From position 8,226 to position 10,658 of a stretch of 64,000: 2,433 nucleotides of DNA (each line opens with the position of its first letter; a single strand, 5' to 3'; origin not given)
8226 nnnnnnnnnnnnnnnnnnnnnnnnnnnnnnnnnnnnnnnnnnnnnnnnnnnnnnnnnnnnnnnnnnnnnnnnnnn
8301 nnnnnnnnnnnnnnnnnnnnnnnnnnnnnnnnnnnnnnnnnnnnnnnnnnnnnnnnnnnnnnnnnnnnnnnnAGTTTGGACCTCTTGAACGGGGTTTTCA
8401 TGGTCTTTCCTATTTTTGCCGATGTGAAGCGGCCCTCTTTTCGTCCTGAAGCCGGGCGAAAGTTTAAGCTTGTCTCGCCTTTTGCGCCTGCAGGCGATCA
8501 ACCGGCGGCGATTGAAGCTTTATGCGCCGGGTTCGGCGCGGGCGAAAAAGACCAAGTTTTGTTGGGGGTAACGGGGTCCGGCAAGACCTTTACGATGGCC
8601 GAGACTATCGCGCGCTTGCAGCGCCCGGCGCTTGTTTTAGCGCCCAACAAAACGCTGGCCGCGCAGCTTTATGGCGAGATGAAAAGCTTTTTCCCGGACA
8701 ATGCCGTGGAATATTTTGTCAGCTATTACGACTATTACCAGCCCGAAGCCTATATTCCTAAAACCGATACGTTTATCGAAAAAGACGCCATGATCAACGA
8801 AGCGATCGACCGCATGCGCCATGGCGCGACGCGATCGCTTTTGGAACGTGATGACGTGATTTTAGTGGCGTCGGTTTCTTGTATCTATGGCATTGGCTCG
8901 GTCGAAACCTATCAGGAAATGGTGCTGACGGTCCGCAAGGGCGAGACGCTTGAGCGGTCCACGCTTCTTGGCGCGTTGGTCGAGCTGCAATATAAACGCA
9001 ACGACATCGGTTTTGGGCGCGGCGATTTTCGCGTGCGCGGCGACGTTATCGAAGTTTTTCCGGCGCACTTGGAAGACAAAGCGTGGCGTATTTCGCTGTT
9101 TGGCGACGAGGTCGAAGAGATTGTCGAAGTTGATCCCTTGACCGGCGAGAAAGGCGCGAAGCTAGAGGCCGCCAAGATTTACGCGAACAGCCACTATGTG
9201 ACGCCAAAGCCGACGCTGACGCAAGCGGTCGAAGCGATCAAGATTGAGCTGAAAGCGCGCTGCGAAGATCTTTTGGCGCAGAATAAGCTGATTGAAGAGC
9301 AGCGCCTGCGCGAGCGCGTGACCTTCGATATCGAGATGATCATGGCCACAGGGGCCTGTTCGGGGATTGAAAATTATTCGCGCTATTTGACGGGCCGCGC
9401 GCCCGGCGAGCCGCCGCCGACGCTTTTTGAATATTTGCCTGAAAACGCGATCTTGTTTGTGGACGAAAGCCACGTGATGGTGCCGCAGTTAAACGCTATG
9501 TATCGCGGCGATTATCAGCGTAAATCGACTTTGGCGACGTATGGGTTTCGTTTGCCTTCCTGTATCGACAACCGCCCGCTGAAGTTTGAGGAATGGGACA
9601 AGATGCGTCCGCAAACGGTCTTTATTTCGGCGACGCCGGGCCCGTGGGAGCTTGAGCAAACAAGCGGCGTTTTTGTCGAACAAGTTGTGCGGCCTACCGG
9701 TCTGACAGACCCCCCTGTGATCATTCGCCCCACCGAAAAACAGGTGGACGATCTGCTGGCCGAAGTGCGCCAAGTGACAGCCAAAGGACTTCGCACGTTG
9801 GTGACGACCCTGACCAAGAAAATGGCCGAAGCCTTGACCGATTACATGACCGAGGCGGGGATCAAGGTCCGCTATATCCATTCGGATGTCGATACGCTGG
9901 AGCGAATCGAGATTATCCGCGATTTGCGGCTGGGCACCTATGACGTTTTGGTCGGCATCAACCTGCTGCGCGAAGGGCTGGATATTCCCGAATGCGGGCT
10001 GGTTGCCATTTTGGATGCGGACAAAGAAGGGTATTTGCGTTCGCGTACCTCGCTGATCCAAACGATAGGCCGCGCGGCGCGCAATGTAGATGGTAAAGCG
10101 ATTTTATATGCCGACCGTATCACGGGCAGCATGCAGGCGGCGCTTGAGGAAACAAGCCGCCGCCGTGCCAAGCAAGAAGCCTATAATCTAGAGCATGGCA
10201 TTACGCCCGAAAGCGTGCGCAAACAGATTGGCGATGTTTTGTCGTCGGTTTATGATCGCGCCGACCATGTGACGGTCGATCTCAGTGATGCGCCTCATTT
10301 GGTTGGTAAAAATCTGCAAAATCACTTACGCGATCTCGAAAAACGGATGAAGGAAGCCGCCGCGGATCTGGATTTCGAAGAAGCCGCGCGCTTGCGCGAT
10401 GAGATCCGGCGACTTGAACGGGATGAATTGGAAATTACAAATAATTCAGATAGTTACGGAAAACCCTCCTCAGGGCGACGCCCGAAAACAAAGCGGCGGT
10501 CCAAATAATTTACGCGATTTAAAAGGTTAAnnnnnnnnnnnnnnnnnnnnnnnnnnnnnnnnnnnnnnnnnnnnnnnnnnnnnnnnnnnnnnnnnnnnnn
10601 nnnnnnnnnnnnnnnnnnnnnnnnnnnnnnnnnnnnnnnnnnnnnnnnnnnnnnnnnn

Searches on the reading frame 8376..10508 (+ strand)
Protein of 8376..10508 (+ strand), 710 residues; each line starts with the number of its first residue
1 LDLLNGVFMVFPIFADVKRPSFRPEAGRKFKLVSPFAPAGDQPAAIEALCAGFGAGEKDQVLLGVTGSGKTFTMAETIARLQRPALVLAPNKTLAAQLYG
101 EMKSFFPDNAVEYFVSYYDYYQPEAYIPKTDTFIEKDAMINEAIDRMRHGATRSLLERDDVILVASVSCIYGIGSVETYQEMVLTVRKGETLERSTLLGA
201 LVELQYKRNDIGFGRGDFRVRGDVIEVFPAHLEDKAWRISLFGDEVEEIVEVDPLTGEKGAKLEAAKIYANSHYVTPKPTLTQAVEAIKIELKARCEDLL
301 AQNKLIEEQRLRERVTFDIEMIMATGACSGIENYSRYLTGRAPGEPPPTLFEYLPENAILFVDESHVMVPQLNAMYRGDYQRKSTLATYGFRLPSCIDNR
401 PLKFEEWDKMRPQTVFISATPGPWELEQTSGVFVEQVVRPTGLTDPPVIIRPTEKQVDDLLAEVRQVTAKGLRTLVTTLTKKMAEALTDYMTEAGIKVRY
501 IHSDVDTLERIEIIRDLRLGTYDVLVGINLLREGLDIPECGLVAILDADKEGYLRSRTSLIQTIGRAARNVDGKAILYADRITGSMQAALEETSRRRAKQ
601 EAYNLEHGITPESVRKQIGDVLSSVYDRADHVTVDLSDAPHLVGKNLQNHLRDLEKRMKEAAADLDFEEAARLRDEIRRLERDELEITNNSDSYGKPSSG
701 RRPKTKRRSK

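Call 39: search_protein_families(library=pfam, proteins=[window:8376-10508:+], max_evalue=0.00001)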
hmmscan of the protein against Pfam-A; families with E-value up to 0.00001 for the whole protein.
window:8376-10508:+ (710 aa): 6 families
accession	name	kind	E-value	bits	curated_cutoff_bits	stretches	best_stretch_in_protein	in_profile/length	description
PF17757.6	UvrB_inter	-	1.7e-31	108.6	22.9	1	184-274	1-91/91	UvrB interaction domain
PF12344.14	UvrB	-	3e-22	78.6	27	1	577-618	1-42/43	Ultra-violet resistance protein B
PF00271.37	Helicase_C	-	9.7e-20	71.3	23.5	1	464-570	10-109/110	Helicase conserved C-terminal domain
PF04851.21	ResIII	-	2e-11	44.5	22.5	1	41-112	7-83/164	Type III restriction enzyme, res subunit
PF02151.25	UVR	-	8.8e-10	38.5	21.5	1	651-682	4-35/36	UvrB/uvrC motif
PF00270.35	DEAD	-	9.9e-08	32.3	26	1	42-108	4-71/167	DEAD/DEAH box helicase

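Call 41: find_homologous_proteins(query=window:8376-10508:+, max_evalue=1e-50)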
Query window:8376-10508:+ (710 aa): 8000 proteins with E <= 1e-50 among 8000 candidates; the best 120 are listed.
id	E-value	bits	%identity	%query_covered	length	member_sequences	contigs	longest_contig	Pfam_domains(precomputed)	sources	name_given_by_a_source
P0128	0.0e+0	1572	100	99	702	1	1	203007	PF00270.36,PF02151.26,PF17757.7,PF00271.38,PF27431.1,PF04851.22,PF12344.15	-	-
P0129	0.0e+0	1270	79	98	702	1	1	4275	PF00270.36,PF02151.26,PF13604.13,PF17757.7,PF00271.38,PF27431.1,PF04851.22,PF12344.15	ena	-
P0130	0.0e+0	1268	79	98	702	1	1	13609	PF00270.36,PF02151.26,PF13604.13,PF17757.7,PF00271.38,PF27431.1,PF04851.22,PF12344.15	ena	-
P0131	0.0e+0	1263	82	95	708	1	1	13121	PF00270.36,PF02151.26,PF17757.7,PF00271.38,PF27431.1,PF04851.22,PF12344.15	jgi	jgi:excinuclease ABC subunit B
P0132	0.0e+0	1258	80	99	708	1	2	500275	PF00270.36,PF02151.26,PF13604.13,PF17757.7,PF00271.38,PF27431.1,PF04851.22,PF12344.15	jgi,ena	jgi:excinuclease ABC subunit B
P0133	0.0e+0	1255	78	99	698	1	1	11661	PF00270.36,PF02151.26,PF17757.7,PF00271.38,PF27431.1,PF04851.22,PF12344.15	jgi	-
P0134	0.0e+0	1255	79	95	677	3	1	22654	PF00270.36,PF02151.26,PF13604.13,PF17757.7,PF00271.38,PF27431.1,PF04851.22,PF12344.15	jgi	-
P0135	0.0e+0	1253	79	99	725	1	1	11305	PF00270.36,PF02151.26,PF17757.7,PF00271.38,PF27431.1,PF04851.22,PF12344.15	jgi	jgi:excinuclease ABC subunit B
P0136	0.0e+0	1252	81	96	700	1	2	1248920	PF00270.36,PF02151.26,PF13604.13,PF17757.7,PF00271.38,PF27431.1,PF04851.22,PF12344.15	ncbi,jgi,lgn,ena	-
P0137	0.0e+0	1252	78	99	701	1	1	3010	PF00270.36,PF02151.26,PF17757.7,PF00271.38,PF27431.1,PF04851.22,PF12344.15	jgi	jgi:excinuclease ABC subunit B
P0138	0.0e+0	1250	80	97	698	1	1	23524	PF00270.36,PF02151.26,PF13604.13,PF17757.7,PF00271.38,PF27431.1,PF04851.22,PF12344.15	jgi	jgi:excinuclease ABC subunit B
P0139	0.0e+0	1250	78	99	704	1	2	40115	PF00270.36,PF02151.26,PF13604.13,PF17757.7,PF00271.38,PF27431.1,PF04851.22,PF12344.15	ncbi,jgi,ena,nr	ncbi:MAG: excinuclease ABC subunit UvrB [Alphaproteobacteria bacterium]|nr:excinuclease ABC subunit 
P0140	0.0e+0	1249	78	99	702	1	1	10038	PF00270.36,PF02151.26,PF17757.7,PF00271.38,PF27431.1,PF04851.22,PF12344.15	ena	-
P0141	0.0e+0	1249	80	96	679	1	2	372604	PF00270.36,PF02151.26,PF13604.13,PF17757.7,PF00271.38,PF27431.1,PF04851.22,PF12344.15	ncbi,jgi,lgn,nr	ncbi:MAG: excinuclease ABC subunit UvrB [Proteobacteria bacterium]|jgi:excinuclease ABC subunit B|nr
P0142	0.0e+0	1248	79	98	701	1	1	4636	PF00270.36,PF02151.26,PF13604.13,PF17757.7,PF00271.38,PF27431.1,PF04851.22,PF12344.15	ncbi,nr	ncbi:MAG TPA: excinuclease ABC subunit UvrB [Alphaproteobacteria bacterium]|nr:excinuclease ABC subu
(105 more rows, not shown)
